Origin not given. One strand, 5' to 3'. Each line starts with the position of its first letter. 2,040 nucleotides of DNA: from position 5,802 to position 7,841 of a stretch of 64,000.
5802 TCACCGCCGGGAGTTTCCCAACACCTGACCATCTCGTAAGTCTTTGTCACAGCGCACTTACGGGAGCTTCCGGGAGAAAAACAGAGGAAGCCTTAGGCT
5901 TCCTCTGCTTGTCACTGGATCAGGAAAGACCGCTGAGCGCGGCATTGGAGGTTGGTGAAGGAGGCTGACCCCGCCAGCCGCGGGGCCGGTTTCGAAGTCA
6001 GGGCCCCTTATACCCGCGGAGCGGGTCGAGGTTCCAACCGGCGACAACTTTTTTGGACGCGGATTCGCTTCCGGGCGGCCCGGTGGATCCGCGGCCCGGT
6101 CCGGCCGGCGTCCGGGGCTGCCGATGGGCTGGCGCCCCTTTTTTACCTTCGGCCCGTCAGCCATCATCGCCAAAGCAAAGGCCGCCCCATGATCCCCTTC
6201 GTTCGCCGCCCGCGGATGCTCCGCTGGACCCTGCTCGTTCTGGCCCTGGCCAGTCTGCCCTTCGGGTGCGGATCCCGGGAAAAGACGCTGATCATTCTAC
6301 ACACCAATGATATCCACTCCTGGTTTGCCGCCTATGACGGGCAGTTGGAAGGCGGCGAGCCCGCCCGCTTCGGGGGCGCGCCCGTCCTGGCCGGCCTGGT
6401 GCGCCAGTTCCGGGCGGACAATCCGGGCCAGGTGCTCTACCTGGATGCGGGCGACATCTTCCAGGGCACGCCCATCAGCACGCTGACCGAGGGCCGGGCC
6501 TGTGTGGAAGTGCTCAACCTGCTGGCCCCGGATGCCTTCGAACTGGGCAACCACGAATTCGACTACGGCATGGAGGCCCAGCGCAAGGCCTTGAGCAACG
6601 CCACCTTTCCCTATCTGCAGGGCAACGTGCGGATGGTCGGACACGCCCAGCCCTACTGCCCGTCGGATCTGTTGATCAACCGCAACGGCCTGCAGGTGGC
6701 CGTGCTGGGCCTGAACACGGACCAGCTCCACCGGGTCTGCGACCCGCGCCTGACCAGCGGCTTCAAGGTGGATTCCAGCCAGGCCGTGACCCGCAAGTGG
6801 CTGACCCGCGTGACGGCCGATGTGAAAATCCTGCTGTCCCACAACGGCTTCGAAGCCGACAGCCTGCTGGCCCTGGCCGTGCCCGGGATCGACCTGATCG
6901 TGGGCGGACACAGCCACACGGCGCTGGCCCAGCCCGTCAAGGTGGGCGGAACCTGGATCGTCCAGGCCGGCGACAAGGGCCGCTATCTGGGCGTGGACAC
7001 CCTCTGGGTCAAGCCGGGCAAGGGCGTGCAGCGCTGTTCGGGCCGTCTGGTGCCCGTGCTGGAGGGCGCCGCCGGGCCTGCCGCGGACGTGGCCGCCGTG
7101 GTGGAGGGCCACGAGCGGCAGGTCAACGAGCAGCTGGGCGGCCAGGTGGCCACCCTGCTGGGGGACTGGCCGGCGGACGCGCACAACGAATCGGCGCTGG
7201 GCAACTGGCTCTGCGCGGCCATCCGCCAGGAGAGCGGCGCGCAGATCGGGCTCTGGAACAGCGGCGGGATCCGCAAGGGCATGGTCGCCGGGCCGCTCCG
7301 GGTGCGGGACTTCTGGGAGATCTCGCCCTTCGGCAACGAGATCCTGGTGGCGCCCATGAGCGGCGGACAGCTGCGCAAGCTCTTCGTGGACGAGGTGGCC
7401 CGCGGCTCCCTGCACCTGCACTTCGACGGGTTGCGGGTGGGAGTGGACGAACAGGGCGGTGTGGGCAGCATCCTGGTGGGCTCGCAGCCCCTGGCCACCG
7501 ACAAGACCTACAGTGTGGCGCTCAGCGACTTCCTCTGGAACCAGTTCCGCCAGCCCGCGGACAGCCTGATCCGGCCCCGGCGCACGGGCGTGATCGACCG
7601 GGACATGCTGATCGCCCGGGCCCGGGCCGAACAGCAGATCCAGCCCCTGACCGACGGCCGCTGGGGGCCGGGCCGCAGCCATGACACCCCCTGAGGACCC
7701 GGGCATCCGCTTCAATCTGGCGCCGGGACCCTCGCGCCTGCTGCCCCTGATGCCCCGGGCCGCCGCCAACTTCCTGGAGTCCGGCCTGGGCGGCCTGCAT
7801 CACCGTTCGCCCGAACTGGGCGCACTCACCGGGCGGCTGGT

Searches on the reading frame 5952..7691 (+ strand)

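Call 62: search_protein_families(library=pfam, proteins=[window:5952-7691:+], max_evalue=0.001)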
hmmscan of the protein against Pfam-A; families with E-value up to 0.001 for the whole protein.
window:5952-7691:+ (580 aa): 2 families
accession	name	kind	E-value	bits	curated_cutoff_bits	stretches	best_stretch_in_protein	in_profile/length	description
PF02872.23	5_nucleotid_C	-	5.8e-19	69.2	23.6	1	410-529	18-147/158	5'-nucleotidase, C-terminal domain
PF00149.33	Metallophos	-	3.4e-13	50.9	21.5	1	115-323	3-190/191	Calcineurin-like phosphoesterase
